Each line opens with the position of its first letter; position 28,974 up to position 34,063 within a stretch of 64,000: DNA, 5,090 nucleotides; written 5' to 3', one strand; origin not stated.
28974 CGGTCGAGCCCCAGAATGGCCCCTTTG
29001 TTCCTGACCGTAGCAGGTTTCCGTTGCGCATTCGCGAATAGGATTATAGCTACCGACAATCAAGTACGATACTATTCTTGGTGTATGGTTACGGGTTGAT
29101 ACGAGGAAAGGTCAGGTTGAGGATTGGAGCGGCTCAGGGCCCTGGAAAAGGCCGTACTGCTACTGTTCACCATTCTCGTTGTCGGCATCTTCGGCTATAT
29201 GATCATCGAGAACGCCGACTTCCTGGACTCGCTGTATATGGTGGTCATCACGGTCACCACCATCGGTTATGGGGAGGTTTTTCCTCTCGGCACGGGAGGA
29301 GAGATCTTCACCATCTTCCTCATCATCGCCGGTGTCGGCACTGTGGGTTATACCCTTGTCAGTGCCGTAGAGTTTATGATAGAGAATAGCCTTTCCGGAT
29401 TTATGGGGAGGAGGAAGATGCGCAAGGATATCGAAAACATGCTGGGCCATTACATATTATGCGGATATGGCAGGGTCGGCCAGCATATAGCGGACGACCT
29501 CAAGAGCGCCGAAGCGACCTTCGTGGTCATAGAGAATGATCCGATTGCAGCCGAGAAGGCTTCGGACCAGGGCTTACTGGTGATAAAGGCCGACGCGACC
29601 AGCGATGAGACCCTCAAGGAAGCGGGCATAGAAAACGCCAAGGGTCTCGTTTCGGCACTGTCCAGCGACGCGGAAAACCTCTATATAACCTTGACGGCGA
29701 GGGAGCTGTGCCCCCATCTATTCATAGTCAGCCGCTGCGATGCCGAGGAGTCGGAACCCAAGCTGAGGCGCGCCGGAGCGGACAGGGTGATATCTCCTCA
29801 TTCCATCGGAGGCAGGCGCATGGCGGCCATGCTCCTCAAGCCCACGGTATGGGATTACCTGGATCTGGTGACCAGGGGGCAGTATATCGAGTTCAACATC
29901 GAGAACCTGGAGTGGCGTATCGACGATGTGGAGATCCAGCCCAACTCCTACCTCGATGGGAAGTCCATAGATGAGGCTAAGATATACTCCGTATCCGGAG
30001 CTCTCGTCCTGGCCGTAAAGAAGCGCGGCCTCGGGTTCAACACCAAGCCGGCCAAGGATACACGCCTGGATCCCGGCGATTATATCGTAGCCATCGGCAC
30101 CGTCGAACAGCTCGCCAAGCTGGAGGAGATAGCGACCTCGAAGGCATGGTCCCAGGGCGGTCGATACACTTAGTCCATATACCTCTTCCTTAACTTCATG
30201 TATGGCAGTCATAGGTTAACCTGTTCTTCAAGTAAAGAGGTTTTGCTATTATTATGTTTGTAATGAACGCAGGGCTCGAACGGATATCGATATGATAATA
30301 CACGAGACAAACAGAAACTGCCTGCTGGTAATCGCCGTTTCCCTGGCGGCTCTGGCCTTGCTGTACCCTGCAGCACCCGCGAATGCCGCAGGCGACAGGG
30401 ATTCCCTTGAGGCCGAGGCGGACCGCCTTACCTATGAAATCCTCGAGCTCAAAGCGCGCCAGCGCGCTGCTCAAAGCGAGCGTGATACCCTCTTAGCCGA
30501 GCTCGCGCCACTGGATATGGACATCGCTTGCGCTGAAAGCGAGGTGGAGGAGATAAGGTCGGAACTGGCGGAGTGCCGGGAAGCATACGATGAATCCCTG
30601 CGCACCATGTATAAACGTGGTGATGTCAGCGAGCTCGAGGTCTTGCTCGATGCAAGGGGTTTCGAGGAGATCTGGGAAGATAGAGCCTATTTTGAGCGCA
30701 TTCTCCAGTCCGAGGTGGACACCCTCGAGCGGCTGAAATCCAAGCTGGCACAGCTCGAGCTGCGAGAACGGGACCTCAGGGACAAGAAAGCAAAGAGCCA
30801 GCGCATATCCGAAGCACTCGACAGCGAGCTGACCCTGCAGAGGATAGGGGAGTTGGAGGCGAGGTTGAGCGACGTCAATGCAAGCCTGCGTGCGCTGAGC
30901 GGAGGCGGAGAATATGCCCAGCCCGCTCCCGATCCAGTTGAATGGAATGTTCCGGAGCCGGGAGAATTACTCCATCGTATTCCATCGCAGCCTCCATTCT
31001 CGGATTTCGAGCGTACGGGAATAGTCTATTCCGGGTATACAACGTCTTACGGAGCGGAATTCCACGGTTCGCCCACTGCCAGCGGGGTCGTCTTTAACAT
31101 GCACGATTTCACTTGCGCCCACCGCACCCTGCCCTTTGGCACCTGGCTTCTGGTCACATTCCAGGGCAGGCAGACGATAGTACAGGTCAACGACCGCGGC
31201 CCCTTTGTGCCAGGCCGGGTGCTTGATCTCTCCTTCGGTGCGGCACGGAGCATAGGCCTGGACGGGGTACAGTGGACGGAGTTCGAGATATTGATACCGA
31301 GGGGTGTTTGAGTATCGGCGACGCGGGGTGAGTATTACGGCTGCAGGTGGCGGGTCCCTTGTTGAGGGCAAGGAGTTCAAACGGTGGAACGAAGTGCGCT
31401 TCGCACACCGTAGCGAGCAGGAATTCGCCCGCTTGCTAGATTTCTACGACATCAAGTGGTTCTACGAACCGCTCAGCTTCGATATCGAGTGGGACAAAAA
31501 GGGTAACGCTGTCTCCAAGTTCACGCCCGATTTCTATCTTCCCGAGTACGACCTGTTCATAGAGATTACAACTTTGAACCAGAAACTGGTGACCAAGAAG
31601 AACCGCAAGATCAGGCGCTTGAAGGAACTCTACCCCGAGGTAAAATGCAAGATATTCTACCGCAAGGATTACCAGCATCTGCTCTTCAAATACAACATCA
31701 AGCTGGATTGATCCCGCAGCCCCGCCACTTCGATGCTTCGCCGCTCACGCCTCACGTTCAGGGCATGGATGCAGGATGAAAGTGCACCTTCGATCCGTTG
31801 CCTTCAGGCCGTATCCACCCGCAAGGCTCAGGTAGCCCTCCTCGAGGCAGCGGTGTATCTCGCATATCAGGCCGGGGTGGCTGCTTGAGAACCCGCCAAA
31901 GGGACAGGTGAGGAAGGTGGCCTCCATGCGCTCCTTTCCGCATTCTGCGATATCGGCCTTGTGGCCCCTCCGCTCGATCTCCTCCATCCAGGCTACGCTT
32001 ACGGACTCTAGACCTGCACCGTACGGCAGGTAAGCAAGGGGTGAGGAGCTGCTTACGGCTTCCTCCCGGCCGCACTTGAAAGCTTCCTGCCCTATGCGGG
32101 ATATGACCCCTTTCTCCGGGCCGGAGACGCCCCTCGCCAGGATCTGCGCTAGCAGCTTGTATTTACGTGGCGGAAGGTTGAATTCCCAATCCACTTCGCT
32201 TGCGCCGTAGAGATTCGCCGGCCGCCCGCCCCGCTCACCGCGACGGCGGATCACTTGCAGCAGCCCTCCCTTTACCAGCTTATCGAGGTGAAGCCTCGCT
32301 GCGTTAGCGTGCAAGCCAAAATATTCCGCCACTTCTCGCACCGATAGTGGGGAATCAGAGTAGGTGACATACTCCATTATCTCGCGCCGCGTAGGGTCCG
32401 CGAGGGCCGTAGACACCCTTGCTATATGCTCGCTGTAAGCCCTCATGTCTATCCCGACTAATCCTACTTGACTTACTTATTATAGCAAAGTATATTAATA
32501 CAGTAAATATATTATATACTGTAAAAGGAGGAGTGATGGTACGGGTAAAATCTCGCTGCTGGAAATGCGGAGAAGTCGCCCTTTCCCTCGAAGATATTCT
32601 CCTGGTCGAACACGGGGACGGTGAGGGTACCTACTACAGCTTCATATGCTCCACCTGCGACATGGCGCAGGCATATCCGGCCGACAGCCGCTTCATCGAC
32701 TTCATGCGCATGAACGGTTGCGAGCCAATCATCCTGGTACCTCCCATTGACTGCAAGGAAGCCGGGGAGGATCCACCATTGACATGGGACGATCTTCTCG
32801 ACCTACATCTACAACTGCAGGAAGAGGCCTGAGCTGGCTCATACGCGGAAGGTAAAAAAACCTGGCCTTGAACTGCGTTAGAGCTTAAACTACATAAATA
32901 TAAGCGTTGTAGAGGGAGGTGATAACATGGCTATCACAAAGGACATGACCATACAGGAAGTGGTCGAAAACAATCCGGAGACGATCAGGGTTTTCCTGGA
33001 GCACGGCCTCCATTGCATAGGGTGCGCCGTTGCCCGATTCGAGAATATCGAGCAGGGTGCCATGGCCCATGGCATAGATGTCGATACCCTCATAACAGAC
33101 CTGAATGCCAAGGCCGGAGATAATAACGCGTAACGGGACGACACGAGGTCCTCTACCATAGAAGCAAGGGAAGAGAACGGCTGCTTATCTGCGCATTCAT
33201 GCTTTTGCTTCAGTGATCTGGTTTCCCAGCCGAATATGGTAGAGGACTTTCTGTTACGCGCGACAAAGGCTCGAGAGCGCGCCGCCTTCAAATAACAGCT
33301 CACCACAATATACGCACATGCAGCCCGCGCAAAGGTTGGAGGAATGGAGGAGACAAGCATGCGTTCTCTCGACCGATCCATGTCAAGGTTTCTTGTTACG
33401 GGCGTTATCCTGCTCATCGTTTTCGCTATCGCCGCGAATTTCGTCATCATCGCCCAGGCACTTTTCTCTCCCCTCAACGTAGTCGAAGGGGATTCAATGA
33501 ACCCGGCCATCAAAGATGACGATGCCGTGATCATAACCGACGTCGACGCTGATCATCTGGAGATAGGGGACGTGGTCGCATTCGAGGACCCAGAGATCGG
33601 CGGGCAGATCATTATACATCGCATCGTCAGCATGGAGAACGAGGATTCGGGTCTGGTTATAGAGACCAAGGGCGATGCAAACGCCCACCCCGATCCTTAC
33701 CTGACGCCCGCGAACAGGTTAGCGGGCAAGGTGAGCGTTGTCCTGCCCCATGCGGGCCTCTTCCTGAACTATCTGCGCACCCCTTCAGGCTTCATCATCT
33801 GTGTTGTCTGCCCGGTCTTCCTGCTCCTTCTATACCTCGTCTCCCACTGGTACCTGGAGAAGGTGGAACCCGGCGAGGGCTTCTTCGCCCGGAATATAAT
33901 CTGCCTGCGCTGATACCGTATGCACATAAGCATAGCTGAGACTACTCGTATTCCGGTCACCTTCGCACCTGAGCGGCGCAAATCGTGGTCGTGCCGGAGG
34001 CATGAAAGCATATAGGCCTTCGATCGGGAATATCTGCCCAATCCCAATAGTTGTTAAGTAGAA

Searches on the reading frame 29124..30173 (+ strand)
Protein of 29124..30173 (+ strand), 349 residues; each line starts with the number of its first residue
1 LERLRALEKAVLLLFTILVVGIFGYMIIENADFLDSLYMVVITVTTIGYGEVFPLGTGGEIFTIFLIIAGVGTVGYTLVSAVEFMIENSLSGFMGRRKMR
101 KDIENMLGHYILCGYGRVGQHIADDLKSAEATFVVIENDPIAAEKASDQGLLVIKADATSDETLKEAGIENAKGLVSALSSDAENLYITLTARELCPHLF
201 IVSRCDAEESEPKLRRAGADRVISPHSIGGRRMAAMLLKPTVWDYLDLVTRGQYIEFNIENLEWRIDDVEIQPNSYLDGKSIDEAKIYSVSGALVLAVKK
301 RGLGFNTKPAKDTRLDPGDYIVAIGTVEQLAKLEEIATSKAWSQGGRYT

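Call 17: search_protein_families(library=pfam, proteins=[window:29124-30173:+])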
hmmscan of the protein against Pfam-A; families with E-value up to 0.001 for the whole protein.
window:29124-30173:+ (349 aa): 5 families
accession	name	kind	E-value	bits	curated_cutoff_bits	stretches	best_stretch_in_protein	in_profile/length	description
PF02254.24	TrkA_N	-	6.9e-37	126.8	23.8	1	110-225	1-116/116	TrkA-N domain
PF07885.22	Ion_trans_2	-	6.8e-16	58.4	22.5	1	13-86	2-78/79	Ion channel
PF02080.26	TrkA_C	-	4.3e-14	52.6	27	1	269-336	4-69/71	TrkA-C domain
PF00670.27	AdoHcyase_NAD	-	5e-06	27.2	27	1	110-160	26-76/162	S-adenosyl-L-homocysteine hydrolase, NAD binding domain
PF00520.37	Ion_trans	-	0.00051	19.7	25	1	12-74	140-222/241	Ion transport protein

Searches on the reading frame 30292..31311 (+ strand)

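Call 17: search_protein_families(library=pfam, proteins=[window:30292-31311:+])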
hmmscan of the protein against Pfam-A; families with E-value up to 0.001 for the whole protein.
window:30292-31311:+ (339 aa): 1 family
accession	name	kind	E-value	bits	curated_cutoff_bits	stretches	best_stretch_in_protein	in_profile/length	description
PF03330.24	DPBB_1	-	1.1e-16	61.3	28.8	1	248-323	4-73/83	Lytic transglycolase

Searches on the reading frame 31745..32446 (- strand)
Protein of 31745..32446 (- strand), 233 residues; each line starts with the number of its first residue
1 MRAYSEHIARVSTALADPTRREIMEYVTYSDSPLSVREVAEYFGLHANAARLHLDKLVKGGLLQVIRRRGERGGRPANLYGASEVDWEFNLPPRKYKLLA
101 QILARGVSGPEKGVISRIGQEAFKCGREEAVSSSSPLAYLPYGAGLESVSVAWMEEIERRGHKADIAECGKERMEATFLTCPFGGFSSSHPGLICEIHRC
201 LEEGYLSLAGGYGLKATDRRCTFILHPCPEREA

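Call 17: search_protein_families(library=pfam, proteins=[window:31745-32446:-])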
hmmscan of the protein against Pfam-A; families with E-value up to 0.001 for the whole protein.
window:31745-32446:- (233 aa): 5 families
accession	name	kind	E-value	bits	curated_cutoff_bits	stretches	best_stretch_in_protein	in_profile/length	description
PF12840.13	HTH_20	-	9.4e-10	38.8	27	1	15-65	1-50/51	Helix-turn-helix domain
PF01022.26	HTH_5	-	4e-05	23.8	22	1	17-64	1-46/47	Bacterial regulatory protein, arsR family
PF01726.22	LexA_DNA_bind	-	0.00018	21.6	23.7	0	23-66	15-59/65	LexA DNA binding domain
PF09339.16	HTH_IclR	-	0.00051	20.2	22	1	22-64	7-49/52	IclR helix-turn-helix domain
PF16365.12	EutK_C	-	0.00078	19.8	27.5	0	34-72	15-50/52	Ethanolamine utilization protein EutK C-terminus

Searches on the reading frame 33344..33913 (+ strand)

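Call 57: search_protein_families(library=pfam, proteins=[window:33344-33913:+], max_evalue=0.00001)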
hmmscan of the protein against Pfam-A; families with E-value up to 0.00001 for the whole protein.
window:33344-33913:+ (189 aa): 1 family
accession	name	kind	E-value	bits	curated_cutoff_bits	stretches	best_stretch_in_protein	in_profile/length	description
PF10502.14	Peptidase_S26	-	1.2e-07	32.3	22.9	1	22-97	5-80/168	Signal peptidase, peptidase S26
